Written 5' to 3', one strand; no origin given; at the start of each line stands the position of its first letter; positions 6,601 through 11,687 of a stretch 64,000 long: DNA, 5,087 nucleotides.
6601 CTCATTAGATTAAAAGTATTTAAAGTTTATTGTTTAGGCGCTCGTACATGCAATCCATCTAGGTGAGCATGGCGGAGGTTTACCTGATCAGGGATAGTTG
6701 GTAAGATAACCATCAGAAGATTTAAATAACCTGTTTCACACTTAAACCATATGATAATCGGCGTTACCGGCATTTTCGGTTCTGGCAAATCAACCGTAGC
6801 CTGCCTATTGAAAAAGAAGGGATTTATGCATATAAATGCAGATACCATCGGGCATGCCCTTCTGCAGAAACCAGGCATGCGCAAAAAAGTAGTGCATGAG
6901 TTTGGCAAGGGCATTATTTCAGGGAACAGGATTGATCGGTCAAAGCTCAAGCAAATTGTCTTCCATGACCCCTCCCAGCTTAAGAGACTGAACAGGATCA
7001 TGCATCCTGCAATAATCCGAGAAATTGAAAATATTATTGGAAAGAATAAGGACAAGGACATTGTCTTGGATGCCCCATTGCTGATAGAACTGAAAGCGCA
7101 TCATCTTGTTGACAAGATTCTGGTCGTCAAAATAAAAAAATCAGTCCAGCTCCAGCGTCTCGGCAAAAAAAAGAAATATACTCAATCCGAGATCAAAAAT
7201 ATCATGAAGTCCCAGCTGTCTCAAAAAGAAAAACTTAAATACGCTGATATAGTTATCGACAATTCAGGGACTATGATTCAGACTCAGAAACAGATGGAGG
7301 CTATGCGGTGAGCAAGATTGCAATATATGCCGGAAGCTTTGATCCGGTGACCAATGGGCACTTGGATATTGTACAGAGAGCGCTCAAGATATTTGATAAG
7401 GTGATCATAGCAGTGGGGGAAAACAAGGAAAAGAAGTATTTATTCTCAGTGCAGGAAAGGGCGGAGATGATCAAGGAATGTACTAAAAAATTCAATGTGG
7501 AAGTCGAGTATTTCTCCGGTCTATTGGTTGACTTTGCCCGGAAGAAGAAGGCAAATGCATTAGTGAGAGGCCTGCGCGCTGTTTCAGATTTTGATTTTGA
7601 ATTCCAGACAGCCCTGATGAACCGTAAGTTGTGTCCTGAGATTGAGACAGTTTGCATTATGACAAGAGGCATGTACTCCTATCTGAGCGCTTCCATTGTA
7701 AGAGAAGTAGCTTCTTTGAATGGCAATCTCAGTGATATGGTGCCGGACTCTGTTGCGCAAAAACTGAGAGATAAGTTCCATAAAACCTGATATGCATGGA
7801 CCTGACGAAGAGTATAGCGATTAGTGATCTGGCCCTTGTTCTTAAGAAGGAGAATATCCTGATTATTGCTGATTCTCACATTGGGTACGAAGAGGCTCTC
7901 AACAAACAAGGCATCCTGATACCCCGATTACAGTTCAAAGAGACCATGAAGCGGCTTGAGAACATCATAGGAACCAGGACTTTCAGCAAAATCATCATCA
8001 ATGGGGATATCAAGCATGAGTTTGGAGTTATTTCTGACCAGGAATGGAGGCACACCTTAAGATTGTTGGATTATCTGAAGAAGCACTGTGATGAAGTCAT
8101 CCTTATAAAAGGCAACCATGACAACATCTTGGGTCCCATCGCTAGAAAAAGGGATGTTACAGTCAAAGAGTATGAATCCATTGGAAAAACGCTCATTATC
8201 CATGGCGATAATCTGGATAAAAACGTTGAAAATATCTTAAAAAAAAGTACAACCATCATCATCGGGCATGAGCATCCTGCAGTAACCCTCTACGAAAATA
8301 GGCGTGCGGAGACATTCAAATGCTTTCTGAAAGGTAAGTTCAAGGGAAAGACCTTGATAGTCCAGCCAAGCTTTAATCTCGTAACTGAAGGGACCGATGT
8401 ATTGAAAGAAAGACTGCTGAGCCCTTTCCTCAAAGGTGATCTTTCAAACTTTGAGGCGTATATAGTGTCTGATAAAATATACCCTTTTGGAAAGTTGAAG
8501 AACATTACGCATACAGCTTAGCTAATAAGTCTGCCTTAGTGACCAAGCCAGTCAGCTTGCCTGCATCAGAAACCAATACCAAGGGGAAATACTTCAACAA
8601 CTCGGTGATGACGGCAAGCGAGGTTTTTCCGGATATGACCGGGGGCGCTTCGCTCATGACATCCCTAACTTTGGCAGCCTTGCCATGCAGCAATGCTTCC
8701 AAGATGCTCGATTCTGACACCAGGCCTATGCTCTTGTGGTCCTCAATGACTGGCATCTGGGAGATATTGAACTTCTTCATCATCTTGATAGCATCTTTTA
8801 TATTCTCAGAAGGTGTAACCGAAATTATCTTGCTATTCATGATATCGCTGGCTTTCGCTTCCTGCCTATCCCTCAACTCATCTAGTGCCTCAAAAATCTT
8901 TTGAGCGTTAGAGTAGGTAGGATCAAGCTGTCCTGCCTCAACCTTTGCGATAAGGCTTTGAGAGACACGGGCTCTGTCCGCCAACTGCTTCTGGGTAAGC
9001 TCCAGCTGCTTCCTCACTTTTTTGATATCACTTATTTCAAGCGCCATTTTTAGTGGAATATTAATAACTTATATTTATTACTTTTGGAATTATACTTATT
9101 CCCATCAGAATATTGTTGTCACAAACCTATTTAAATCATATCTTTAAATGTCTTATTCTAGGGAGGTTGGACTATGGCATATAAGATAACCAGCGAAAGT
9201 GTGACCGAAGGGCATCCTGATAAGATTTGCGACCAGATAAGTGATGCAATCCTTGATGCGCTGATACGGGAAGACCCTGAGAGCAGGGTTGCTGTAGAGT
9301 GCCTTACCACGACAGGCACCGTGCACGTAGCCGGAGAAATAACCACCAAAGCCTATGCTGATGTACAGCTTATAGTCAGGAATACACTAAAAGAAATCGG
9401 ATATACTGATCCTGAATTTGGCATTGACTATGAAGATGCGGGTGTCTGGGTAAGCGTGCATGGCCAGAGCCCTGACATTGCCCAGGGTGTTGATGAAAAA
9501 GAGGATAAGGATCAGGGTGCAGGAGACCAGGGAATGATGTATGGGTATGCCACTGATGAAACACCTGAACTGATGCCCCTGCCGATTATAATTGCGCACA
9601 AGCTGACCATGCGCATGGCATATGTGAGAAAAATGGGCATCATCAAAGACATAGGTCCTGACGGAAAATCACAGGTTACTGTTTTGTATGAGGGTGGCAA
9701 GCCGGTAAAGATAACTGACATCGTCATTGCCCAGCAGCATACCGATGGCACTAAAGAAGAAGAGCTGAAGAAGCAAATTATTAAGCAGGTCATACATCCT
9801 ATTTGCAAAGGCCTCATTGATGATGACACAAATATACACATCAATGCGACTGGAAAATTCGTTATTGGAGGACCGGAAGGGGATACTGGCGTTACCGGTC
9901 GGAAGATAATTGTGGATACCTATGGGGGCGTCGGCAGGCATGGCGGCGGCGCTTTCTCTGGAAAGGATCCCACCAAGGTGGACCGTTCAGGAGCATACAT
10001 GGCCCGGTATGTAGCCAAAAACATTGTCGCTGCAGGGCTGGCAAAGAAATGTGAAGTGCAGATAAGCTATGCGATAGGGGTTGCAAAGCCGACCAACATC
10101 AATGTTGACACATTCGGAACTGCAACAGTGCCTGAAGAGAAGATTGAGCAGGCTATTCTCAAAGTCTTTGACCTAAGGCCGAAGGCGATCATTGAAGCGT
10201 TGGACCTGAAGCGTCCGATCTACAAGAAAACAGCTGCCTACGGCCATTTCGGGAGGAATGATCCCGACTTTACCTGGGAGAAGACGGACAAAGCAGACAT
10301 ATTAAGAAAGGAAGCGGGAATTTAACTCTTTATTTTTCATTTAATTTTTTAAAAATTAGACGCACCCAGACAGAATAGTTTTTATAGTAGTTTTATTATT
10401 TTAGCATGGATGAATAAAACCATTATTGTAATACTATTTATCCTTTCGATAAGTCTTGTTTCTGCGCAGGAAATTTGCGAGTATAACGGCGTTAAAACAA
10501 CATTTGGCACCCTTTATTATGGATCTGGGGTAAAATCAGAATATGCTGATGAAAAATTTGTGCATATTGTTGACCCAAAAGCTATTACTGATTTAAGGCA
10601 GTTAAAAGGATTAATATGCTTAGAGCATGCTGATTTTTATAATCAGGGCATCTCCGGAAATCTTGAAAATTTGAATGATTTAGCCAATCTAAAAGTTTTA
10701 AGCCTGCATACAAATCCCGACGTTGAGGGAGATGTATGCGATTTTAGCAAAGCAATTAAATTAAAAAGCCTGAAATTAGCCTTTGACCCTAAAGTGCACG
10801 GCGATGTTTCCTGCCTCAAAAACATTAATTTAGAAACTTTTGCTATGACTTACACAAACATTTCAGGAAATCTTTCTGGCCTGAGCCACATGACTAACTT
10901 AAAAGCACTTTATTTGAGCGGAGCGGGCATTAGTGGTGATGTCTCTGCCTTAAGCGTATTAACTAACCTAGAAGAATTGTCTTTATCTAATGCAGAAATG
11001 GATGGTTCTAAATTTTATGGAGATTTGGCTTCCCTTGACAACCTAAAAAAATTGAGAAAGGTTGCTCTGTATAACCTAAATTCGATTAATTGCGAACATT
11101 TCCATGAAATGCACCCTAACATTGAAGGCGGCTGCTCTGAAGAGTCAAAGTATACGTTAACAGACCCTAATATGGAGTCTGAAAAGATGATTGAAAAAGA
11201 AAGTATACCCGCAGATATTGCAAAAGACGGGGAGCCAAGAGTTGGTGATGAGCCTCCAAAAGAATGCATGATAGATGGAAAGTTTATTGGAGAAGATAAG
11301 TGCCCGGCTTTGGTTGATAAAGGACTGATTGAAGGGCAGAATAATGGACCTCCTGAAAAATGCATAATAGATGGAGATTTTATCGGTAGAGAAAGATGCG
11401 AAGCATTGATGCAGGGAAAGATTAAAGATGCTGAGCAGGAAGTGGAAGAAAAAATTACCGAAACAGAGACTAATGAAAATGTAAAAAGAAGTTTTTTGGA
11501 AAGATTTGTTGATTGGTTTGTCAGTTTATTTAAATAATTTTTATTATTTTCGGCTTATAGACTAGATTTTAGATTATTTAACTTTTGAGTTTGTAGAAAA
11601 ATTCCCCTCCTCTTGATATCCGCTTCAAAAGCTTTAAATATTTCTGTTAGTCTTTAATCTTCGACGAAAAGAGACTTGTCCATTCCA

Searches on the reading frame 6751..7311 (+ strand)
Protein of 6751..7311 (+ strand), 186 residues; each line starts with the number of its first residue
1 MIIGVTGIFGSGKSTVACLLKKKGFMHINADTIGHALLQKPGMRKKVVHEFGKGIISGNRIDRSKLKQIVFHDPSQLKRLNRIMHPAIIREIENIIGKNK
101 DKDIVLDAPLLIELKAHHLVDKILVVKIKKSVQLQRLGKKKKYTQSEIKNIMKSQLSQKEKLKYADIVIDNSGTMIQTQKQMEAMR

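Call 66: search_protein_families(library=pfam, proteins=[window:6751-7311:+], max_evalue=0.0001)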
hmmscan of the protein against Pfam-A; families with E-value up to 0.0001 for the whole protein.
window:6751-7311:+ (186 aa): 2 families
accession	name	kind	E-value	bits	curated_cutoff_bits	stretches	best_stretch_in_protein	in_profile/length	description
PF01121.26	CoaE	-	9.1e-44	149.7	27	1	1-175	1-178/180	Dephospho-CoA kinase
PF13238.12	AAA_18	-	1.1e-05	26.3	29.4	1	3-148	1-118/128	AAA domain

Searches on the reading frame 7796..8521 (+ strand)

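Call 66: search_protein_families(library=pfam, proteins=[window:7796-8521:+], max_evalue=0.0001)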
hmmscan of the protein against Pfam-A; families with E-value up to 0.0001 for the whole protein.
window:7796-8521:+ (241 aa): 2 families
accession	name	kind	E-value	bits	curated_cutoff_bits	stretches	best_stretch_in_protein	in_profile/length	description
PF00149.33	Metallophos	-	1.2e-09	39.3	21.5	1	20-162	2-159/191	Calcineurin-like phosphoesterase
PF12850.12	Metallophos_2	-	9e-06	26.2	27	1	21-163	3-120/154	Calcineurin-like phosphoesterase superfamily domain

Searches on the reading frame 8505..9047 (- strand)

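Call 66: search_protein_families(library=pfam, proteins=[window:8505-9047:-], max_evalue=0.0001)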
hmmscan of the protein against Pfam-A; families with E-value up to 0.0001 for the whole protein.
window:8505-9047:- (180 aa): 4 families
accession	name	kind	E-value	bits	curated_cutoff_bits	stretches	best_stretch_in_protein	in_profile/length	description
PF00571.33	CBS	-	4.1e-23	81.9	24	2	66-120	1-56/57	CBS domain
PF01381.28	HTH_3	-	1e-12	48.3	23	1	8-56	1-49/55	Helix-turn-helix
PF12844.13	HTH_19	-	5.8e-09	36.2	30.2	1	8-58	4-54/64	Helix-turn-helix domain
PF13560.12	HTH_31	-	2e-06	28.4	27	1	11-55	9-54/64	Helix-turn-helix domain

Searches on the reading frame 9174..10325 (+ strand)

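Call 17: search_protein_families(library=pfam, proteins=[window:9174-10325:+], max_evalue=0.001)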
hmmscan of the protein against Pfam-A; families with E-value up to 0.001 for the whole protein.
window:9174-10325:+ (383 aa): 3 families
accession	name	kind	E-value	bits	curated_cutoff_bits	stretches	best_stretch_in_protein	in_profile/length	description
PF02773.21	S-AdoMet_synt_C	-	4.4e-71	237.7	25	1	231-370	1-138/138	S-adenosylmethionine synthetase, C-terminal domain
PF02772.21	S-AdoMet_synt_M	-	6.4e-43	146.1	29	1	113-229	1-120/120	S-adenosylmethionine synthetase, central domain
PF00438.25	S-AdoMet_synt_N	-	2.2e-40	137.6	33.1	1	4-100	3-99/99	S-adenosylmethionine synthetase, N-terminal domain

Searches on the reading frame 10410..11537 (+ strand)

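Call 17: search_protein_families(library=pfam, proteins=[window:10410-11537:+], max_evalue=0.001)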
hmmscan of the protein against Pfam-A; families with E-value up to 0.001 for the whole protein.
window:10410-11537:+ (375 aa): 3 families
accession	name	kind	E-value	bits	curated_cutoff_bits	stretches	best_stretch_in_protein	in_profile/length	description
PF12799.13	LRR_4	-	1.5e-07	31.8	27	1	162-194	1-33/44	Leucine Rich repeats (2 copies)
PF23598.1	LRR_14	-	5.4e-06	25.8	40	0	141-221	72-149/353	Leucine-rich repeat region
PF25019.1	LRR_R13L1-DRL21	-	0.0004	20.7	27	0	84-221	3-125/127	R13L1/DRL21 LRRs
